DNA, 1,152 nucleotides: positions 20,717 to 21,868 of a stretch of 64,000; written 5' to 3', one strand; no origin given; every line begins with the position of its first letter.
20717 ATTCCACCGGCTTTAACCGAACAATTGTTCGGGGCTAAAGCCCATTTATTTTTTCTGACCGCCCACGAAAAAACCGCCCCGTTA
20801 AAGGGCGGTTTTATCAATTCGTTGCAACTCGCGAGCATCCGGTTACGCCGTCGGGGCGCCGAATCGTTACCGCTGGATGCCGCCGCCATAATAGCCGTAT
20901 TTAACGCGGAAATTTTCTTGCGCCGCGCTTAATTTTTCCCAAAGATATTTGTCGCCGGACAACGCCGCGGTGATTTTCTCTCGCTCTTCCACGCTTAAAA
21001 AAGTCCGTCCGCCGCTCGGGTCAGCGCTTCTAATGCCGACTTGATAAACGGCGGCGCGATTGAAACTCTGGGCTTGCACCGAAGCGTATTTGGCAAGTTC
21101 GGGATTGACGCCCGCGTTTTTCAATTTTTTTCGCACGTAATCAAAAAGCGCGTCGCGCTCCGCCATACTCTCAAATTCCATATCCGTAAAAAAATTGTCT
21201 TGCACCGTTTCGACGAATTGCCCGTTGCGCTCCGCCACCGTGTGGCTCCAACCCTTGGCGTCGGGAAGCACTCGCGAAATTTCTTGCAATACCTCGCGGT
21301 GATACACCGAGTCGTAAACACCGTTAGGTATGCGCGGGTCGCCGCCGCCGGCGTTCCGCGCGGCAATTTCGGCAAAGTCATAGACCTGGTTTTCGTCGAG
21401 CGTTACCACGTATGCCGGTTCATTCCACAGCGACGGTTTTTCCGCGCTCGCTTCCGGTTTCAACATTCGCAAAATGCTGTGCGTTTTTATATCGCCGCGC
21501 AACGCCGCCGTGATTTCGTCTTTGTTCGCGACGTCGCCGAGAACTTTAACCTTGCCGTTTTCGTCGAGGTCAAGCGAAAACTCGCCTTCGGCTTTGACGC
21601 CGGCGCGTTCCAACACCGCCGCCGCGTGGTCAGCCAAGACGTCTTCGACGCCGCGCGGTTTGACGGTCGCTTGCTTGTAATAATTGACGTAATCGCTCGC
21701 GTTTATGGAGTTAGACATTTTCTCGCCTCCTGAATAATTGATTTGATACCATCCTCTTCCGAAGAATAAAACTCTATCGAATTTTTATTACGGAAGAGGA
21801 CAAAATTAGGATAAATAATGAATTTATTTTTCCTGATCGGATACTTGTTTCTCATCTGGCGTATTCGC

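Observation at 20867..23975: Tandem paralog locus split by a BrnT-like toxin cassette, with a gene fragment and an AT-rich island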

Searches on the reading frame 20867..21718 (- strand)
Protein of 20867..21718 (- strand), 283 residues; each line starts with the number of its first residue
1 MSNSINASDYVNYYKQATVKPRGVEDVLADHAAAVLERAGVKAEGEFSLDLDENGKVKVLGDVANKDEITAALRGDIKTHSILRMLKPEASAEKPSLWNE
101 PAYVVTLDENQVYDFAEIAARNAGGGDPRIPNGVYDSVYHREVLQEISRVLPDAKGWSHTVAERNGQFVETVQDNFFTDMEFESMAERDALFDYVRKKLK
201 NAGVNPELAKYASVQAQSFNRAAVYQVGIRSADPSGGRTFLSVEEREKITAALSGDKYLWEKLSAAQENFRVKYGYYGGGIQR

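Call 5: search_protein_families(library=pfam, proteins=[window:20867-21718:-], max_evalue=0.01)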
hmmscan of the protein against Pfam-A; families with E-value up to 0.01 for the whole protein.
window:20867-21718:- (283 aa): 0 families

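Call 8: search_protein_families(library=ncbifam, proteins=[window:20867-21718:-], max_evalue=0.1)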
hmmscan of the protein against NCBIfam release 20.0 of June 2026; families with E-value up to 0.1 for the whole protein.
window:20867-21718:- (283 aa): 0 families

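Call 9: search_protein_families(library=phrogs, proteins=[window:20867-21718:-], max_evalue=0.1)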
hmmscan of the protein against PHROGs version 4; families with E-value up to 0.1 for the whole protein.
window:20867-21718:- (283 aa): 0 families

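Call 10: find_homologous_proteins(query=window:20867-21718:-)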
Query window:20867-21718:- (283 aa): 2 proteins with E <= 0.001 among 6284 candidates.
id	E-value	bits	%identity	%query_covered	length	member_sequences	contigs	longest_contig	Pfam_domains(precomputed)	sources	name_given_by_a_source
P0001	5.0e-183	625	100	100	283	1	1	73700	-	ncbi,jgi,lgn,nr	ncbi:MAG: hypothetical protein LBP75_00630 [Planctomycetota bacterium]|jgi:hypothetical protein|nr:h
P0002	3.9e-50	189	44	98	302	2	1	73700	-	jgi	jgi:hypothetical protein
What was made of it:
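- The block copies differ at 4 positions and by one indel spread along their length, so ordinary 100-150-nt reads can phase them, and the original assembler produced a single 73.7-kb contig (call 10).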

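Call 14: search_solved_structures(query=A1, max_evalue=10)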
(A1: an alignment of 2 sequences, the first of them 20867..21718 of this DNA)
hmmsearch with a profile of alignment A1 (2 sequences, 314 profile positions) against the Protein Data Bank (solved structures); distinct sequences matched with E-value up to 10: 5.
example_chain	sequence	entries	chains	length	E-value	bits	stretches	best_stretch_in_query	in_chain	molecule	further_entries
4lzk_A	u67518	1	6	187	0.072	15.5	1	51-155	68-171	PixA inclusion body protein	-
4nxi_A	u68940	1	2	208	0.35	13.3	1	157-241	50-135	Uncharacterized protein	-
5xur_A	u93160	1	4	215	0.38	13.2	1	157-241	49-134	Thioredoxin-like reductase Rv2466c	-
4zil_A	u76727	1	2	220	0.4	13.1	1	157-241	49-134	DSBA oxidoreductase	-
2hv2_A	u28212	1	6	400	0.83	12.1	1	50-91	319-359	Hypothetical protein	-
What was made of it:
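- On Any described protein family for P1/P2: The best PDB sequence hit has E 0.07 (call 14).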

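Call 17: predict_structure(alignment_id=A1)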
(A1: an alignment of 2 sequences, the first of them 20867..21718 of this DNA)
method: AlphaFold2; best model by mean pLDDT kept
length: 283 residues; sequences in the alignment: 2
mean_pLDDT: 50.9   pTM: 0.42
mean pLDDT of the five models: 50.9, 49.4, 49.1, 48.6, 46.5
residues with pLDDT >= 90: 0; 70-90: 65; 50-70: 71; < 50: 147
segments of 3 or more residues with pLDDT < 50: 1-24, 88-173, 215-239, 275-283
pLDDT, mean of each block of 10 residues (from residue 1): 28 33 51 72 80 72 82 63 50 32 27 35 36 36 39 36 34 51 69 76 65 42 34 37 63 73 72 46 21
secondary structure, 60 per line:
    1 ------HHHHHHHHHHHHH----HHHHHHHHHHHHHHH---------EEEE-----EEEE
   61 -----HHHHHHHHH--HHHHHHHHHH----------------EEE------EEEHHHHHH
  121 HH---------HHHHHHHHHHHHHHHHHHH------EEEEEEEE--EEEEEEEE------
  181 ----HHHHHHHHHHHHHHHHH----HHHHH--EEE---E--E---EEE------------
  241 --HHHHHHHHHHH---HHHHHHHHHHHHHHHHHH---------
elements in order: H7-19 H24-38 E48-51 E57-60 H66-74 H77-86 E103-105 E112-114 H115-122 H132-150 E157-164 E167-174 H185-201 H206-210 E213-215 E226-228 H243-253 H257-274
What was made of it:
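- Tried and rejected: It gave pLDDT 51 and was unusable (call 17).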

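Call 21: search_protein_representatives(alignment_id=A1)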
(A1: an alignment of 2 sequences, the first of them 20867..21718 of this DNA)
Query: 2 sequences, 314 profile positions. Proteins with E-value up to 0.001 (for the whole library): 11; up to 1e-10: 4; up to 1e-30: 1. The best 11 are listed.
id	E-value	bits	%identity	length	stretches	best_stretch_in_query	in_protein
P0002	2.4e-177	605.1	-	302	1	6-314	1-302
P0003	8.9e-18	81.0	-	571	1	31-295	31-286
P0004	4.5e-14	68.8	-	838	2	34-126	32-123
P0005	2.5e-11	59.8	-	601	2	12-139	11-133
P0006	2.1e-10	56.8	-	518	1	34-256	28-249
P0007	6.5e-08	48.6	-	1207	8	54-112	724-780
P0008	8.6e-08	48.2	-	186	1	33-133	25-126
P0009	5.7e-05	38.9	-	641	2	170-288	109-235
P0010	2.7e-04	36.7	-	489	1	29-166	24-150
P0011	3.6e-04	36.3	-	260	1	26-107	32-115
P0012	6.1e-04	35.5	-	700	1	26-94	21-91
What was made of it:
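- The exhaustive HMMER search gave 11 hits at E<=1e-3 (call 21). The GT4 link rests on two loci, and the membership of P0011/P0019 in the family is itself borderline (E 3.6e-4, call 21). The family has an extremely patchy distribution (call 21).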

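Call 23: search_protein_families(library=pfam, proteins=[P0003, P0004, P0005, P0006, P0008, P0009, P0010, P0011, P0012], max_evalue=0.1)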
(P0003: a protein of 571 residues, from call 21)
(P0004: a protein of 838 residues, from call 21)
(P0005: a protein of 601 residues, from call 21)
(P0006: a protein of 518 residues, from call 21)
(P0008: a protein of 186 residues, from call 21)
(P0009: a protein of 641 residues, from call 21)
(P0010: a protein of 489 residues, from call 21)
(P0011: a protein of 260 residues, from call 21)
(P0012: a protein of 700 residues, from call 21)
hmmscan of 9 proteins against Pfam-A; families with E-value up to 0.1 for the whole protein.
P0003 (571 aa): 0 families

P0004 (838 aa): 1 family
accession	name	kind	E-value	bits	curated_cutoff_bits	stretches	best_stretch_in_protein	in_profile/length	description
PF12957.13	DUF3846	-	0.07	13.7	27.5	0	716-767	6-56/103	Domain of unknown function (DUF3846)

P0005 (601 aa): 2 families
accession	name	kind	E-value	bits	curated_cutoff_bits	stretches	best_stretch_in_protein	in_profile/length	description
PF03990.20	DUF348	-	0.003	17.7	24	0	469-485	20-36/41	G5-linked-Ubiquitin-like domain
PF09122.16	DUF1930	-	0.01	16.2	27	1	219-252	3-36/68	Domain of unknown function (DUF1930)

P0006 (518 aa): 0 families

P0008 (186 aa): 0 families

P0009 (641 aa): 4 families
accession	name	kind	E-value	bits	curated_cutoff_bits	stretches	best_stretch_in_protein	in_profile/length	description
PF03990.20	DUF348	-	0.027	14.6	24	0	347-364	16-33/41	G5-linked-Ubiquitin-like domain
PF01906.23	YbjQ_1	-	0.045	14.8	23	0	501-549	21-66/103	Putative heavy-metal-binding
PF14845.11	Glycohydro_20b2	-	0.068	14.3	27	0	261-380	19-113/130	beta-acetyl hexosaminidase like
PF01730.21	UreF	-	0.091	13.5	23.3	0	396-463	53-122/151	UreF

P0010 (489 aa): 1 family
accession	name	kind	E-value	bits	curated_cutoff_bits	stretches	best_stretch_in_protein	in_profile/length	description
PF13399.11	LytR_C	-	0.071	14.5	22.2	0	22-82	6-66/86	LytR cell envelope-related transcriptional attenuator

P0011 (260 aa): 0 families

P0012 (700 aa): 0 families

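Call 28: find_homologous_proteins(query=A2, max_evalue=0.001)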
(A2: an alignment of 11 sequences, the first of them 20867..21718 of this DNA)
Query A2 (11 sequences) (283 aa, profile of the alignment): 2 proteins with E <= 0.001 among 8000 candidates.
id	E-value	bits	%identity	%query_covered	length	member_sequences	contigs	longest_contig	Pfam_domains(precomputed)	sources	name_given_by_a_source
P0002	3.1e-87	311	44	98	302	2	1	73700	-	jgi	jgi:hypothetical protein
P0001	4.2e-87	310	100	100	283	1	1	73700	-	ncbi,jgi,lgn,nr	ncbi:MAG: hypothetical protein LBP75_00630 [Planctomycetota bacterium]|jgi:hypothetical protein|nr:h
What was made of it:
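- The word-index search found only P1 and P2 (calls 10, 28).
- Tried and rejected: The search with P1 alone, and the search with an 11-sequence alignment, returned only P1 and P2 (calls 10, 28).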

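Call 29: list_cluster_members(proteins=[P0003, P0004, P0005, P0006, P0008, P0009, P0010, P0011, P0012, P0002])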
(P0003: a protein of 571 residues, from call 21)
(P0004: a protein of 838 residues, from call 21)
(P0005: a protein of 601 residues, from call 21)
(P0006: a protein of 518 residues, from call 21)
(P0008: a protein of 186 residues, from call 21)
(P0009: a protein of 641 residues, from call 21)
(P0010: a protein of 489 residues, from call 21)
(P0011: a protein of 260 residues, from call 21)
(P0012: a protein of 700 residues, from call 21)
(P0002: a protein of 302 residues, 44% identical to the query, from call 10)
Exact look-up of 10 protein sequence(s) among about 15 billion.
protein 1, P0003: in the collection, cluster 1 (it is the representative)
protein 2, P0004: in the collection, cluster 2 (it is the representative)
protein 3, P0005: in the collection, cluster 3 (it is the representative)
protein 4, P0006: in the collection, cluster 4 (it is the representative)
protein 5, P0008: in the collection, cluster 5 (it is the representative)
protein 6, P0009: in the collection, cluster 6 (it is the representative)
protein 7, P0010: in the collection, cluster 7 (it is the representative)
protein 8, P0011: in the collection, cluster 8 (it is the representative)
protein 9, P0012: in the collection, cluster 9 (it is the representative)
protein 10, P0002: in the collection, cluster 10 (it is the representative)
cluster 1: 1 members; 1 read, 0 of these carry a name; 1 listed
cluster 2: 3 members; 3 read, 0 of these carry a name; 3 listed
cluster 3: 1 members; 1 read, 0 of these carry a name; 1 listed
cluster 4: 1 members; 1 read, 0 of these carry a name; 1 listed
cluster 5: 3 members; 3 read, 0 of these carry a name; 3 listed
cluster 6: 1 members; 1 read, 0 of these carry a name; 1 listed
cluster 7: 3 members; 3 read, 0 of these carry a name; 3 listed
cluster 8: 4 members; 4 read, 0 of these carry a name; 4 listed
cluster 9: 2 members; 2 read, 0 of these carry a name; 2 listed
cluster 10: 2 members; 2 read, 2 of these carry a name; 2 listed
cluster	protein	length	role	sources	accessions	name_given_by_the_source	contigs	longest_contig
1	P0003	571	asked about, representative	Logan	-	-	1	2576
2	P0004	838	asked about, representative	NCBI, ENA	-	-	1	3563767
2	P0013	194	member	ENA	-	-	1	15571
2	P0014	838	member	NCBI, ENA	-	-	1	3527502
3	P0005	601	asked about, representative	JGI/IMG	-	-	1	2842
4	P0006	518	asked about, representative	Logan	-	-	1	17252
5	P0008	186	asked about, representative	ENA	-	-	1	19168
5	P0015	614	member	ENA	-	-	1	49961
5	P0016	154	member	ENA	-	-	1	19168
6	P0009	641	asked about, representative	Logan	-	-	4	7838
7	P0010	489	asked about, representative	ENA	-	-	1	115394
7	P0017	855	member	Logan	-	-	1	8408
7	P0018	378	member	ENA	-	-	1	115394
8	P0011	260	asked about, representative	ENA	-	-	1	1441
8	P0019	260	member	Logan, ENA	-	-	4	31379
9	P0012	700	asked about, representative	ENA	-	-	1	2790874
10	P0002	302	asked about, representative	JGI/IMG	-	hypothetical protein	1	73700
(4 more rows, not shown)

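Call 30: find_encoding_contigs(protein=P0004, flank=8000, max_places=3)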
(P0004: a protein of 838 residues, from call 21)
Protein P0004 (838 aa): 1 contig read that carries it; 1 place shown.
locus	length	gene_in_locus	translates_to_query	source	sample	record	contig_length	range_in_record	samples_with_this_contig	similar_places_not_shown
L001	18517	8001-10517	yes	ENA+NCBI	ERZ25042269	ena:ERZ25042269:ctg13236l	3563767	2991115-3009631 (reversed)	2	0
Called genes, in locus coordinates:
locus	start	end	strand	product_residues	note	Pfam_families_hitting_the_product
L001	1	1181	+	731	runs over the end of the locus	PF03412:Peptidase_C39, PF00664:ABC_membrane, PF00005:ABC_tran, PF02463:SMC_N (faint)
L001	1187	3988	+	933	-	PF00664:ABC_membrane, PF00005:ABC_tran, PF02463:SMC_N (faint)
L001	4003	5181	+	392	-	PF13433:Peripla_BP_5 (weak), PF13458:Peripla_BP_6, PF01094:ANF_receptor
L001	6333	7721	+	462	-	-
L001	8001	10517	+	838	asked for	-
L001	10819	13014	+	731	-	-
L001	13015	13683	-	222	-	PF00872:Transposase_mut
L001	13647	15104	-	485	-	PF00171:Aldedh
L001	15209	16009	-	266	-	PF04962:KduI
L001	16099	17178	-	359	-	PF00923:TAL_FSA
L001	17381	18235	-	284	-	PF01418:HTH_6, PF01380:SIS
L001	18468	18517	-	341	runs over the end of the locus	PF00356:LacI, PF00532:Peripla_BP_1, PF13377:Peripla_BP_3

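Call 31: find_encoding_contigs(protein=P0012, flank=8000, max_places=3)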
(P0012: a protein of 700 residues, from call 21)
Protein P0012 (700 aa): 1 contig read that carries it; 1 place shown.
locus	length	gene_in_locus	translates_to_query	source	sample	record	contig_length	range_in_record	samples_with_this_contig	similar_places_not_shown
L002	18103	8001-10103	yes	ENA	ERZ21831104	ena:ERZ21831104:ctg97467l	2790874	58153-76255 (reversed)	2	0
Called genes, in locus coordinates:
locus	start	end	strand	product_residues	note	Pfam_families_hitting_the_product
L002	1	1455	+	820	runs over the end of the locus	PF01926:MMR_HSR1, PF02421:FeoB_N, PF17910:FeoB_Cyto, PF07670:Gate, PF07664:FeoB_C, PF07670:Gate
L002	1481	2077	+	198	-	-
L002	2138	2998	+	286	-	PF10670:DUF4198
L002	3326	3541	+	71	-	-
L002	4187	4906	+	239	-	PF13487:HD_5, PF01966:HD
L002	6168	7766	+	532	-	PF02369:Big_1 (faint)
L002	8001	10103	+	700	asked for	-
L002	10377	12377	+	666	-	PF02386:TrkH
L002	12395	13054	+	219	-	PF02254:TrkA_N, PF02080:TrkA_C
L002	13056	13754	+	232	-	-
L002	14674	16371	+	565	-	PF00989:PAS (weak), PF13426:PAS_9, PF00989:PAS (weak), PF13188:PAS_8 (weak), PF13426:PAS_9, PF08447:PAS_3, PF13426:PAS_9, PF00990:GGDEF, +4 more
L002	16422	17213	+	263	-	PF00561:Abhydrolase_1, PF12146:Hydrolase_4, PF12697:Abhydrolase_6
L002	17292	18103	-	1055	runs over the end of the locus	PF00873:ACR_tran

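Call 41: find_encoding_contigs(protein=P0001, flank=10000, max_places=4)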
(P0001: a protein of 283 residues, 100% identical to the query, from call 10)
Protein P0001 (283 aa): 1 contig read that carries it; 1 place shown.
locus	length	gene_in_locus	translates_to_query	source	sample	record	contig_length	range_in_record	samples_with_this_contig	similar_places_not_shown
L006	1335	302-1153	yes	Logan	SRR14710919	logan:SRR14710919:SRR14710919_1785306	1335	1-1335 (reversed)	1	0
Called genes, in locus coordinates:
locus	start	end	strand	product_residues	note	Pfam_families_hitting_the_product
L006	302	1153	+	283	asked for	-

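Call 42: find_encoding_contigs(protein=P0006, flank=8000, max_places=3)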
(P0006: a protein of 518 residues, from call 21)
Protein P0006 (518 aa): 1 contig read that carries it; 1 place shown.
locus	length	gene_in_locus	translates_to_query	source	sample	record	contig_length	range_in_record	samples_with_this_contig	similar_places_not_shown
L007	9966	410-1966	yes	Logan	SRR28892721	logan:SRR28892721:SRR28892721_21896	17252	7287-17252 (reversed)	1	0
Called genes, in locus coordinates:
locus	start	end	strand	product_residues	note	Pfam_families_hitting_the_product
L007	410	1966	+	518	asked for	-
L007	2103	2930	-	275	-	-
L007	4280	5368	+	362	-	PF04392:ABC_sub_bind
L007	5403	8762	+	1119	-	PF00989:PAS (weak), PF00512:HisKA, PF02518:HATPase_c, PF00072:Response_reg, PF01627:Hpt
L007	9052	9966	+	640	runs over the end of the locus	PF13620:CarboxypepD_reg, PF00150:Cellulase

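Call 45: predict_structure(alignment_id=A2)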
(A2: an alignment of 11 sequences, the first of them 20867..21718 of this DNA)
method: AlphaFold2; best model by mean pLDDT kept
length: 283 residues; sequences in the alignment: 11
mean_pLDDT: 70.0   pTM: 0.49
mean pLDDT of the five models: 70.0, 69.9, 66.0, 64.1, 61.9
residues with pLDDT >= 90: 78; 70-90: 98; 50-70: 20; < 50: 87
segments of 3 or more residues with pLDDT < 50: 1-21, 89-148, 278-283
pLDDT, mean of each block of 10 residues (from residue 1): 31 34 71 89 89 83 90 81 66 33 34 39 41 45 49 83 75 88 93 97 95 82 73 68 91 92 91 66 32
secondary structure, 60 per line:
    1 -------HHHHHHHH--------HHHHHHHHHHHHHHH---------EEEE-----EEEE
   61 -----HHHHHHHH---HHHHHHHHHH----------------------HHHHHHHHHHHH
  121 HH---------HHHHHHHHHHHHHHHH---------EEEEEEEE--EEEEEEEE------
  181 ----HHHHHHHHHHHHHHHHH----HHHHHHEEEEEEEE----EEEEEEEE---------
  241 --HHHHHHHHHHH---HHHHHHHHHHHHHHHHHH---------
elements in order: H8-15 H24-38 E48-51 E57-60 H66-73 H77-86 H109-122 H132-147 E157-164 E167-174 H185-201 H206-211 E212-219 E224-231 H243-253 H257-274

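Call 48: find_encoding_contigs(protein=P0015, flank=8000, max_places=2)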
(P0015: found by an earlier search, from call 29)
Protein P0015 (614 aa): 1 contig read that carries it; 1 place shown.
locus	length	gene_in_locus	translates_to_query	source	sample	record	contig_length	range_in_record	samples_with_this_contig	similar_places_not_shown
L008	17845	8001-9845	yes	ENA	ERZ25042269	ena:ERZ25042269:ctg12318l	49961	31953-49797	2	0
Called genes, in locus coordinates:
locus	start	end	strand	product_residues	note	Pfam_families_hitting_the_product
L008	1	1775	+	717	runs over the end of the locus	PF02743:dCache_1, PF00015:MCPsignal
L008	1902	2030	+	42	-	-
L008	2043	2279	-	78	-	-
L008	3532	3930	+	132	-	PF02082:Rrf2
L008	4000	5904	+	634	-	PF03063:Prismane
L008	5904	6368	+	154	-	PF00037:Fer4 (faint), PF12797:Fer4_2 (faint), PF12837:Fer4_6 (faint), PF12838:Fer4_7 (faint), PF13237:Fer4_10 (weak), PF13187:Fer4_9 (faint), PF13247:Fer4_11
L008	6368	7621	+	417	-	PF01266:DAO (faint), PF03486:HI0933_like (faint), PF07992:Pyr_redox_2, PF13738:Pyr_redox_3, PF00070:Pyr_redox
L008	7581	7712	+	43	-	-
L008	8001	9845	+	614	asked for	-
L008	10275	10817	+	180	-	-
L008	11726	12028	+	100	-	PF00547:Urease_gamma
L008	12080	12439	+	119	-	PF00699:Urease_beta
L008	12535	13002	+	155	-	PF00449:Urease_alpha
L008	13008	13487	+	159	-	PF01979:Amidohydro_1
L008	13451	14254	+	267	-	PF01979:Amidohydro_1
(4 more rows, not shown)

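Call 49: find_encoding_contigs(protein=P0010, flank=8000, max_places=2)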
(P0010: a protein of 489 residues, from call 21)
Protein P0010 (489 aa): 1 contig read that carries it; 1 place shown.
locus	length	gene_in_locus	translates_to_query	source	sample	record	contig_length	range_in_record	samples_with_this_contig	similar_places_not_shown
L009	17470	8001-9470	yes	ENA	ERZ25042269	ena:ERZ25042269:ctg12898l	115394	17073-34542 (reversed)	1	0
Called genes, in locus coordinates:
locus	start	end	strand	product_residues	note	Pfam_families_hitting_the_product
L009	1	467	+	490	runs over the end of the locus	PF01232:Mannitol_dh, PF08125:Mannitol_dh_C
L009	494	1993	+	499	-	PF08666:SAF, PF04295:GD_AH_second, PF20629:GD_AH_C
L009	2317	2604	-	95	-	-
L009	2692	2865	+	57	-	PF01527:HTH_Tnp_1, PF13384:HTH_23, PF06056:Terminase_5 (weak), PF13518:HTH_28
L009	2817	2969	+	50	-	-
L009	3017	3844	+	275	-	PF13276:HTH_21 (weak), PF00665:rve, PF13683:rve_3, PF13333:rve_2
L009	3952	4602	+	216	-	PF00881:Nitroreductase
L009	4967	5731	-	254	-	-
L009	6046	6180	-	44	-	-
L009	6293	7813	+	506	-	PF17789:MG4 (faint), PF02369:Big_1 (faint)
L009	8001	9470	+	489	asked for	-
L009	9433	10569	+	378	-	-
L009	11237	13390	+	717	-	-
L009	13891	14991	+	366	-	PF00924:MS_channel_2nd (weak)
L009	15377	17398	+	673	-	PF08267:Meth_synt_1, PF01717:Meth_synt_2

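Call 54: fold_search(model_id=the predicted structure, library=pdb)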
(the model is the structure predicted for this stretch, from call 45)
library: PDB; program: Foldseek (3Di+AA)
matches with E <= 10: 332; with E <= 0.001: 0
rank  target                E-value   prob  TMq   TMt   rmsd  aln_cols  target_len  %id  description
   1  6mn3_B                3.0e-01  0.15  0.15  0.16  16.8       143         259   10  Crystal structure of aminoglycoside acetyltransferase AAC(3)-IVa, apoenzyme (released 2018-10-24)
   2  2zm6_G                3.6e-01  0.11  0.12  0.19  18.4       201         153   11  Crystal structure of the Thermus thermophilus 30S ribosomal subunit (released 2009-04-14)
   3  5mb9_B                4.0e-01  0.07  0.10  0.07  14.1       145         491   12  Crystal structure of the eukaryotic ribosome associated complex (RAC), a unique Hsp70/Hsp40 pair (released 2016-12-28)
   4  3a8e_C                4.8e-01  0.08  0.10  0.15  17.4       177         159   11  The structure of AxCesD octamer complexed with cellopentaose (released 2010-09-22)
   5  5t3e_B                5.6e-01  0.05  0.12  0.09  21.7       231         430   10  Crystal structure of a nonribosomal peptide synthetase heterocyclization domain. (released 2016-11-02)
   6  4v8m_A2               6.3e-01  0.08  0.11  0.15  18.1       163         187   13  High-resolution cryo-electron microscopy structure of the Trypanosoma brucei ribosome (released 2014-07-09)
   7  6mn5_D                6.3e-01  0.08  0.13  0.14  16.9       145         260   12  Crystal structure of aminoglycoside acetyltransferase AAC(3)-IVa, H154A mutant, in complex with gentamicin C1A (released 2018-10-24)
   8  5opt_O                8.8e-01  0.08  0.13  0.17  17.8       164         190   11  Structure of KSRP in context of Trypanosoma cruzi 40S (released 2017-11-15)
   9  1k8k_D                8.8e-01  0.04  0.12  0.12  21.8       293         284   10  Crystal Structure of Arp2/3 Complex (released 2001-12-07)
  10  7unr_g                9.3e-01  0.06  0.11  0.16  18.3       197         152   12  Pseudomonas aeruginosa 70S ribosome initiation complex bound to compact IF2-GDP (composite structure I-A) (released 2022-06-22)
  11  3aj2_C                1.1e+00  0.06  0.10  0.17  17.7       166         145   11  The structure of AxCeSD octamer (C-terminal HIS-tag) from Acetobacter xylinum (released 2010-10-06)
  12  6g63_G                1.2e+00  0.05  0.12  0.08  17.1       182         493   12  RNase E in complex with sRNA RrpA (released 2018-10-03)
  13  3dxm_D                1.2e+00  0.02  0.11  0.11  21.8       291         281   11  Structure of Bos taurus Arp2/3 Complex with Bound Inhibitor CK0993548 (released 2009-07-28)
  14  6rme_E                1.3e+00  0.04  0.12  0.10  22.2       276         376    8  Structure of IMP bound Plasmodium falciparum IMP-nucleotidase mutant D172N (released 2020-07-08)
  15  8rd8_GS               1.5e+00  0.08  0.11  0.18  18.6       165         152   12  Cryo-EM structure of P. urativorans 70S ribosome in complex with hibernation factors Balon and RaiA (structure 1). (released 2024-02-21)
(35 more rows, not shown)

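Call 56: search_protein_families(library=padloc, proteins=[window:20867-21718:-], max_evalue=0.1)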
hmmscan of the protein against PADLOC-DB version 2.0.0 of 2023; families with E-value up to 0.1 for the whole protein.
window:20867-21718:- (283 aa): 0 families

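Call 68: search_dna_similar(query=window:20867-21718:-, collection=phages, mode=protein, max_evalue=0.01, max_rows=10)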
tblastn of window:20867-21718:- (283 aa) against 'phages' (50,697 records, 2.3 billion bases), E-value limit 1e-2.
No match.
